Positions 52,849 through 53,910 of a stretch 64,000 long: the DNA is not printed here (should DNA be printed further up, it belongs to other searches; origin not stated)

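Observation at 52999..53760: Lactonase gene inserted between the small and large subunit genes of a Mo hydroxylase, translationally coupled on both sides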

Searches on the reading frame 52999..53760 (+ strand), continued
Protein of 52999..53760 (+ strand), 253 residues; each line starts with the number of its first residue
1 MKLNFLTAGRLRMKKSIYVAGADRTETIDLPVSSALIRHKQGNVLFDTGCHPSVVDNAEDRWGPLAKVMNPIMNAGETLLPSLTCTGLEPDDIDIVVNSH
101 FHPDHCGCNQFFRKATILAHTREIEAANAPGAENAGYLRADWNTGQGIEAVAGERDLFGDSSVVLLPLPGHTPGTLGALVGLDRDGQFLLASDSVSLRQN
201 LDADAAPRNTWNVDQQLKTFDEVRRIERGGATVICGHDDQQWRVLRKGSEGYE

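Call 20: get_annotated_region(hit=H12, flank=12000)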
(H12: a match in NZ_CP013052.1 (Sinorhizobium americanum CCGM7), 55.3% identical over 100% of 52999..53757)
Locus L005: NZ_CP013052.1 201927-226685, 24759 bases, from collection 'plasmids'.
description: Sinorhizobium americanum CCGM7 plasmid A, complete sequence
organism: Sinorhizobium americanum CCGM7 (NCBI taxid 1408224)
taxonomy: Bacteria; Pseudomonadota; Alphaproteobacteria; Hyphomicrobiales; Rhizobiaceae; Sinorhizobium; Sinorhizobium americanum; Sinorhizobium americanum CCGM7
host: -; source: Phaseolus vulgaris,root nodules; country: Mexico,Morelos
typing (MOB-suite, as given by PLSDB): conjugative; relaxase MOBP; mating-pair formation MPF_T
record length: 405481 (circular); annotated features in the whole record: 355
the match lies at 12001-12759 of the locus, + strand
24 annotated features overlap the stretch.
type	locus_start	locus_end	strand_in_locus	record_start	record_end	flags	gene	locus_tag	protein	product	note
CDS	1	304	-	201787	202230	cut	-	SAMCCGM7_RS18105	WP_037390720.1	thioesterase family protein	-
CDS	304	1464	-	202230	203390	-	-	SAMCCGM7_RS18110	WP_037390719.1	iron-containing alcohol dehydrogenase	-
CDS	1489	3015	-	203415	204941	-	-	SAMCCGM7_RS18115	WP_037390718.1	AMP-binding protein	-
CDS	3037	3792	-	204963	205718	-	-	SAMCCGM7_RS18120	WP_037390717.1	SDR family oxidoreductase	-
CDS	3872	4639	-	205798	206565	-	-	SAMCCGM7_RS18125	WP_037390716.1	enoyl-CoA hydratase-related protein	-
CDS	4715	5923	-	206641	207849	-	-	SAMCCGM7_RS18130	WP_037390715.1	ABC transporter substrate-binding protein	-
CDS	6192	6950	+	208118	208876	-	-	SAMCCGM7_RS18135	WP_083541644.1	ABC transporter ATP-binding protein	-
CDS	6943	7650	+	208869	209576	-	-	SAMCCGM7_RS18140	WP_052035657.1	ABC transporter ATP-binding protein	-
CDS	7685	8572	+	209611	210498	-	-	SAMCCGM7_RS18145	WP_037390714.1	branched-chain amino acid ABC transporter permease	GO:0015803 - branched-chain amino acid transport [Evidence IEA]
CDS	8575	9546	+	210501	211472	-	-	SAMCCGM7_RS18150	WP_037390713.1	branched-chain amino acid ABC transporter permease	GO:0015803 - branched-chain amino acid transport [Evidence IEA]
CDS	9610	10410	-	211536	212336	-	-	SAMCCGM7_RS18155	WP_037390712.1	carbon monoxide dehydrogenase subunit G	-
CDS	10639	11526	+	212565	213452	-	-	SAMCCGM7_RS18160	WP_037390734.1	xanthine dehydrogenase family protein subunit M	-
CDS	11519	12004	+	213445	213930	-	-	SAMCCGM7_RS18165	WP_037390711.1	(2Fe-2S)-binding protein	-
CDS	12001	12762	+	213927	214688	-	-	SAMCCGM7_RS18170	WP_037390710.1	N-acyl homoserine lactonase family protein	-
CDS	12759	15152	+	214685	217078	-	-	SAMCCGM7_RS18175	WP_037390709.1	xanthine dehydrogenase family protein molybdopterin-binding subunit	-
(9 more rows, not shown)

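Call 24: search_protein_representatives(protein=window:52999-53757:+)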
Query: 253 residues. Proteins with E-value up to 0.001 (for the whole library): 4448; up to 1e-10: 1237; up to 1e-30: 74. The best 150 are listed.
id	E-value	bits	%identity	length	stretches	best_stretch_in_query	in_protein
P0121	2.3e-88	312.2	55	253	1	1-252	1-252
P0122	1.6e-87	309.5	52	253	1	1-252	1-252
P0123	2.3e-73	263.1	60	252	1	1-188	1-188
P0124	4.6e-60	219.5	61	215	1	33-190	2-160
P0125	8.5e-59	215.3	52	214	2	116-251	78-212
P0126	1.7e-55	204.5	40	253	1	1-252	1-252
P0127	5.9e-53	196.2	42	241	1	13-252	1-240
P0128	2.6e-52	194.1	46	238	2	107-252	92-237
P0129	1.2e-51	191.9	59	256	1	1-156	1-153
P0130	3.8e-51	190.3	39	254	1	1-247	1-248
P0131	4.6e-51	190.0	70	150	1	1-115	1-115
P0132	2.5e-50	187.6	59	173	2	2-109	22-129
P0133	1.3e-49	185.3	52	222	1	13-178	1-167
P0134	1.6e-49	184.9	37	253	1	1-250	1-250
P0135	2.0e-49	184.6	86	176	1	1-104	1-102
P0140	3.4e-47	177.3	49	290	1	78-253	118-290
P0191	3.5e-33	131.4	35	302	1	9-253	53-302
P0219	7.4e-28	113.9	35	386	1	4-239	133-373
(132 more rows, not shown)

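Call 26: find_related_loci(query=A1, collection=genome_contigs, flank=10000)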
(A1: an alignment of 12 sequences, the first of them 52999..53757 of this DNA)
Query A1 (253 aa) in genome_contigs; peptide patterns used: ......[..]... (x = any residue, [..] = any of these).
600 stretches matched a pattern (row limit reached: there are more); 437 encode a relative of the query (tblastn E <= 1e-3); the best 80 are kept; 80 distinct loci.
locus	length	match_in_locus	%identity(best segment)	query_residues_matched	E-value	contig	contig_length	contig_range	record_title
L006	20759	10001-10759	62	1-253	4e-111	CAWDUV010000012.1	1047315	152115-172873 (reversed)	MAG: uncultured proteobacterium isolate MFD05442.bin.1.94 genome assembly, contig: contig_6231, whole genome shotgun seq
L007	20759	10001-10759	62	1-253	2e-109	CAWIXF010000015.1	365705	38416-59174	MAG: uncultured Alphaproteobacteria bacterium isolate MFD05684.bin.1.38 genome assembly, contig: contig_72477, whole gen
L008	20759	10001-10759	60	1-253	3e-105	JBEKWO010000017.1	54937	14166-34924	MAG: Xanthobacteraceae bacterium isolate SPRUCE 62 SPRUCE_62_17, whole genome shotgun sequence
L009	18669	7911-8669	58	1-253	3e-102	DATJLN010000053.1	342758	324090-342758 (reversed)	MAG TPA_asm: Xanthobacteraceae bacterium isolate SMAG_U14810 k141_4624680, whole genome shotgun sequence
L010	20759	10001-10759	55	1-253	3e-96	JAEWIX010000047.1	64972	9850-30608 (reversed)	MAG: Proteobacteria bacterium isolate OH_PBrB_129 k127_550582, whole genome shotgun sequence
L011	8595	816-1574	53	1-253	8e-94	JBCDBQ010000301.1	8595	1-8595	MAG: Pseudomonadota bacterium isolate P01_F01_bin.87 k141_2044851_length_8595_cov_31.5759, whole genome shotgun sequence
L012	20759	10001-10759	54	1-253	1e-93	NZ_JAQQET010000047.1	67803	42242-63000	Paraburkholderia sediminicola strain RL18-120-BIB-A 47, whole genome shotgun sequence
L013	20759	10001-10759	52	1-253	1e-91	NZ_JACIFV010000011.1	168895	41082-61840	Rhizobium aethiopicum strain SEMIA 4074 Ga0394386_11, whole genome shotgun sequence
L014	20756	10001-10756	52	1-252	3e-86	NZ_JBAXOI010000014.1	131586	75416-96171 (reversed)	MAG: Novosphingobium sp. isolate ELA501 MAG501_14, whole genome shotgun sequence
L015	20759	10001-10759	50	1-253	5e-85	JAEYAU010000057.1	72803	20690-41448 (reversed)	MAG: Proteobacteria bacterium isolate OH_HDB_37 k127_1019055, whole genome shotgun sequence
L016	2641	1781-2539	50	1-253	3e-84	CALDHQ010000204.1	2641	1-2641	MAG TPA_asm: uncultured Polymorphobacter sp. isolate SRR6231136_bin.14_CONCOCT_v1.1_MAG genome assembly, contig: ERZ6502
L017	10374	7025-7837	50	1-253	7e-82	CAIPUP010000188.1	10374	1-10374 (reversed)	MAG: uncultured beta proteobacterium isolate ErkenSummer_bin-4116 genome assembly, contig: bin-4116:188/429, whole genom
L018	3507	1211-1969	46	1-253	2e-82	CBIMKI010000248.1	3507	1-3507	MAG TPA_asm: uncultured Sphingobium sp. isolate SRR16817032_concoct_30 genome assembly, contig: ERZ27393366.11910, whole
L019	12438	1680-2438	50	1-253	2e-80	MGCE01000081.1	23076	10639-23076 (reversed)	MAG: Candidatus Rokubacteria bacterium RIFCSPLOWO2_02_FULL_72_37 rifcsplowo2_02_scaffold_23817, whole genome shotgun seq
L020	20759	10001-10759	57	1-253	3e-101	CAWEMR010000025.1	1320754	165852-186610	MAG: uncultured Alphaproteobacteria bacterium isolate MFD05521.bin.1.134 genome assembly, contig: contig_43257, whole ge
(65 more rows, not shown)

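Call 42: search_protein_families(library=ncbifam, proteins=[L003:17561-18721:+, L003:18726-19166:+, L003:19224-20681:+], max_evalue=1e-10)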
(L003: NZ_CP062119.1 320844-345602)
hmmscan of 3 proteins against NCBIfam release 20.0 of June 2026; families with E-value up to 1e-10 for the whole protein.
L003:17561-18721:+ (386 aa): 13 families
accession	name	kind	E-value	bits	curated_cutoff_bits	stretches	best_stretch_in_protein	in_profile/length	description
NF041833.1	Fe_ADH_ErcA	equivalog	3.1e-83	280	550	1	9-385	8-381/382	alcohol dehydrogenase-like regulatory protein ErcA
NF050025.1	SulfAcetaldRedSarD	equivalog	4.3e-80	269.4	700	1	3-380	2-379/385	sulfoacetaldehyde reductase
TIGR02638.1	lactal_redase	equivalog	2e-73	247.4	523.15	1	14-378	12-375/379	lactaldehyde reductase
NF058672.1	4HyButDHCUPNE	equivalog_domain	1.4e-68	231.8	500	1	33-382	31-374/378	4-hydroxybutyrate dehydrogenase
NF007911.0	PRK10624.1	equivalog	5.4e-68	229.7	537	1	14-386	13-382/382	lactaldehyde reductase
NF053866.1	CholDhdGbsBBac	equivalog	1.9e-66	224.3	550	1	5-385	11-390/392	choline dehydrogenase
NF010378.0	PRK13805.1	equivalog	1.5e-62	211.7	951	1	10-373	463-851/872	bifunctional acetaldehyde-CoA/alcohol dehydrogenase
NF011998.0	PRK15454.1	equivalog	2e-62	211.2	556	1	5-385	23-394/395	ethanolamine utilization ethanol dehydrogenase EutG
NF007363.0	PRK09860.1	equivalog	1e-61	209.2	581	1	34-385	34-382/383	L-threonine dehydrogenase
TIGR03405.1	Phn_Fe-ADH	equivalog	2.3e-49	168.1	423.7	1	31-364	23-348/355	iron-containing alcohol dehydrogenase PsrA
TIGR04266.1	NDMA_methanol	equivalog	8e-35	120.4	625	1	9-346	16-355/420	NDMA-dependent methanol dehydrogenase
NF011717.0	PRK15138.1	equivalog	3.6e-23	82.2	645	1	1-385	1-386/387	alcohol dehydrogenase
NF041822.1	daptide_DH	equivalog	3.4e-18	65.7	300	1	33-236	2-211/363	daptide-type RiPP biosynthesis dehydogenase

L003:18726-19166:+ (146 aa): 0 families

L003:19224-20681:+ (485 aa): 42 families (the best 25 are shown)
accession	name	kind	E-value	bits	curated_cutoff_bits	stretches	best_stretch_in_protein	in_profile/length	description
NF008415.0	PRK11241.1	equivalog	5.9e-248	823.3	828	1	5-485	2-482/482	NADP-dependent succinate-semialdehyde dehydrogenase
TIGR01780.1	SSADH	subfamily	2.9e-220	731.8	646.35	1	33-479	1-448/448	succinate-semialdehyde dehydrogenase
NF010000.0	PRK13473.1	subfamily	6.6e-136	453.7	615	1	15-481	4-470/475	aminobutyraldehyde dehydrogenase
TIGR01804.1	BADH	equivalog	3.2e-130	434.7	668.6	1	17-479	1-467/467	betaine-aldehyde dehydrogenase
TIGR02299.1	HpaE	equivalog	4.5e-127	424.6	638.35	1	17-483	4-476/488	5-carboxymethyl-2-hydroxymuconate semialdehyde dehydrogenase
NF007497.0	PRK10090.1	equivalog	1.5e-123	413.2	500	1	15-480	8-474/480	aldehyde dehydrogenase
NF009725.0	PRK13252.1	equivalog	3.4e-123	411.7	593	1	14-481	7-477/488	betaine-aldehyde dehydrogenase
NF040648.1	lactal_redase_Meth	equivalog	4.5e-122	408.4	650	1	17-482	2-461/463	lactaldehyde dehydrogenase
NF045735.1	PaDhStyDPseudo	equivalog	6.1e-119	397.8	850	1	12-483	1-481/483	phenylacetaldehyde dehydrogenase StyD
NF006916.0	PRK09407.1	equivalog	8.9e-118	394.1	521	1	26-479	31-488/526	succinic semialdehyde dehydrogenase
NF042993.1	AlphKGSA_gudD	equivalog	1.5e-113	380.2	770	1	16-480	6-477/481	alpha-ketoglutaric semialdehyde dehydrogenase GucD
NF040792.1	glyc_ald_dh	equivalog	4.4e-113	378.8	760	1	15-481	2-471/488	D-glyceraldehyde dehydrogenase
NF052305.1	DioxValDhHalo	equivalog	1e-108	364.3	750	1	15-473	6-471/483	2,5-dioxovalerate dehydrogenase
TIGR03374.1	ABALDH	equivalog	3.5e-108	362.4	909.3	1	15-480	3-468/472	aminobutyraldehyde dehydrogenase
NF006915.0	PRK09406.1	equivalog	2.7e-107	359.5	730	1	30-481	2-454/457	NADP-dependent succinic semialdehyde dehydrogenase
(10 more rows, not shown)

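Call 43: search_solved_structures(query=L003:17561-18718:+, max_evalue=1e-30)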
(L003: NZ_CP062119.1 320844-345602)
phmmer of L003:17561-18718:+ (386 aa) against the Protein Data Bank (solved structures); distinct sequences matched with E-value up to 1e-30: 29.
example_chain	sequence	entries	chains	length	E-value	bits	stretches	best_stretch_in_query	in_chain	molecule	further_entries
8zrl_A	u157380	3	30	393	6.1e-66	226.6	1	13-373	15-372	NAD-dependent methanol dehydrogenase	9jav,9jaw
3bfj_A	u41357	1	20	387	7.7e-57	196.7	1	31-385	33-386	1,3-propanediol oxidoreductase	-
8zwd_B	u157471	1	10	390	1.9e-55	192.1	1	6-374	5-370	NAD(P)-dependent methanol dehydrogenase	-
7qlg_AAA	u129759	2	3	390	1.7e-54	189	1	32-386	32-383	Lactaldehyde reductase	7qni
7qls_AAA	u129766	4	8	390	2.3e-54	188.5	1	32-386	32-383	Lactaldehyde reductase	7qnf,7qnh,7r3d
7qlq_AAA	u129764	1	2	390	3.6e-54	187.9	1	32-386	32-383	Lactaldehyde reductase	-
1rrm_A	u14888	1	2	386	6.6e-54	187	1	32-386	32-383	Lactaldehyde reductase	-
2bi4_A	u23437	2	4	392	6.9e-54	187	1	32-386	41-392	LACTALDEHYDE REDUCTASE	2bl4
5br4_A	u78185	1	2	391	1.4e-53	185.9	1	32-386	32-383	Lactaldehyde reductase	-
7qnj_AAA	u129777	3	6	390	6.2e-53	183.8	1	32-386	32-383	Lactaldehyde reductase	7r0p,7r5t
3owo_A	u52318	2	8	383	1.7e-52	182.4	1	33-375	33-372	Alcohol dehydrogenase 2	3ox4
4fr2_A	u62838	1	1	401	3.3e-52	181.4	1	10-385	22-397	1,3-propanediol dehydrogenase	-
3zdr_A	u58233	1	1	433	6.5e-49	170.6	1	6-385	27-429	ALCOHOL DEHYDROGENASE DOMAIN OF THE BIFUNCTIONAL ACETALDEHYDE DEHYDROGENASE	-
9ldl_C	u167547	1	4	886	1.6e-48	169.3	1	34-385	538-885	Aldehyde dehydrogenase family protein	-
1vhd_A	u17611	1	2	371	6.3e-45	157.5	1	21-331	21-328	alcohol dehydrogenase, iron-containing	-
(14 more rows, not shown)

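Call 52: search_protein_families(library=pfam, proteins=[L007:823-2373:+, L007:2539-3762:-, L007:3802-5205:-, L007:10812-11432:+, L007:11475-12350:+, L007:12381-13061:-, L007:13072-13755:-, L007:16858-17937:-, L007:18182-18691:+, L007:19051-20706:-], max_evalue=0.00001)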
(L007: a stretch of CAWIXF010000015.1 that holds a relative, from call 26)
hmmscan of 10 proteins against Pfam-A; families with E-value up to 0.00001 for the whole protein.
L007:823-2373:+ (516 aa): 2 families
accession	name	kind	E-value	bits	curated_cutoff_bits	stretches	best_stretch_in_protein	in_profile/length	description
PF00501.34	AMP-binding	-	2.9e-95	319.7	29.9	1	12-369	3-384/384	AMP-binding enzyme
PF13193.12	AMP-binding_C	-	2.1e-19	70.6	24.5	1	420-495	1-76/76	AMP-binding enzyme C-terminal domain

L007:2539-3762:- (407 aa): 4 families
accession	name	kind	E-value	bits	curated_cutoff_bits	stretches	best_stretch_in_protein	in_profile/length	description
PF02771.21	Acyl-CoA_dh_N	-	4.9e-37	127.2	22.9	1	34-146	1-113/113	Acyl-CoA dehydrogenase, N-terminal domain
PF00441.29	Acyl-CoA_dh_1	-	2.3e-29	102.9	22.4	1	259-399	8-148/150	Acyl-CoA dehydrogenase, C-terminal domain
PF02770.24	Acyl-CoA_dh_M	-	9.9e-21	74.2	33.3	1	150-241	1-97/97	Acyl-CoA dehydrogenase, middle domain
PF08028.16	Acyl-CoA_dh_2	-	7.8e-06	26.6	22.7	0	269-388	3-132/134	Acyl-CoA dehydrogenase, C-terminal domain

L007:3802-5205:- (467 aa): 2 families
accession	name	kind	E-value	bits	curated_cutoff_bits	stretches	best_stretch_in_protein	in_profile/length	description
PF13428.12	TPR_14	-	1.4e-09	38.1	23.5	0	171-203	6-38/44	Tetratricopeptide repeat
PF07719.23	TPR_2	-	4e-07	30.1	27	0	172-199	7-34/34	Tetratricopeptide repeat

L007:10812-11432:+ (206 aa): 2 families
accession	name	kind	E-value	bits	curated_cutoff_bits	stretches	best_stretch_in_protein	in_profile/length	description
PF03551.20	PadR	-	2.6e-12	47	27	1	7-81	1-75/75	Transcriptional regulator PadR-like family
PF10400.15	Vir_act_alpha_C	-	9.1e-09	36.3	22.4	1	92-163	1-65/78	Virulence activator alpha C-term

L007:11475-12350:+ (291 aa): 2 families
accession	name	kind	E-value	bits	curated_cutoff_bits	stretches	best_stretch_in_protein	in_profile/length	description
PF00378.25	ECH_1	-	6.6e-46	157.1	27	1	54-290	9-250/251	Enoyl-CoA hydratase/isomerase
PF16113.10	ECH_2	-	1.3e-22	81.2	27.2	1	55-228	5-186/335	Enoyl-CoA hydratase/isomerase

L007:12381-13061:- (226 aa): 1 family
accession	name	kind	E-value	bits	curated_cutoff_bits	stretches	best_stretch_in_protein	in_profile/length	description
PF11010.13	DUF2848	-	9.9e-78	260.7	23.4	1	25-217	1-194/194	Protein of unknown function (DUF2848)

L007:13072-13755:- (227 aa): 0 families

L007:16858-17937:- (359 aa): 2 families
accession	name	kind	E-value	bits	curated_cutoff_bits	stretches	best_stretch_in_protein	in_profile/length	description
PF19112.6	VanA_C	-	8.3e-40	137.4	23.5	1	150-346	2-193/193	Vanillate O-demethylase oxygenase C-terminal domain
PF00355.32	Rieske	-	3.5e-22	78.5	20.3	1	17-104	2-84/88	Rieske [2Fe-2S] domain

L007:18182-18691:+ (169 aa): 0 families

L007:19051-20706:- (551 aa): 0 families
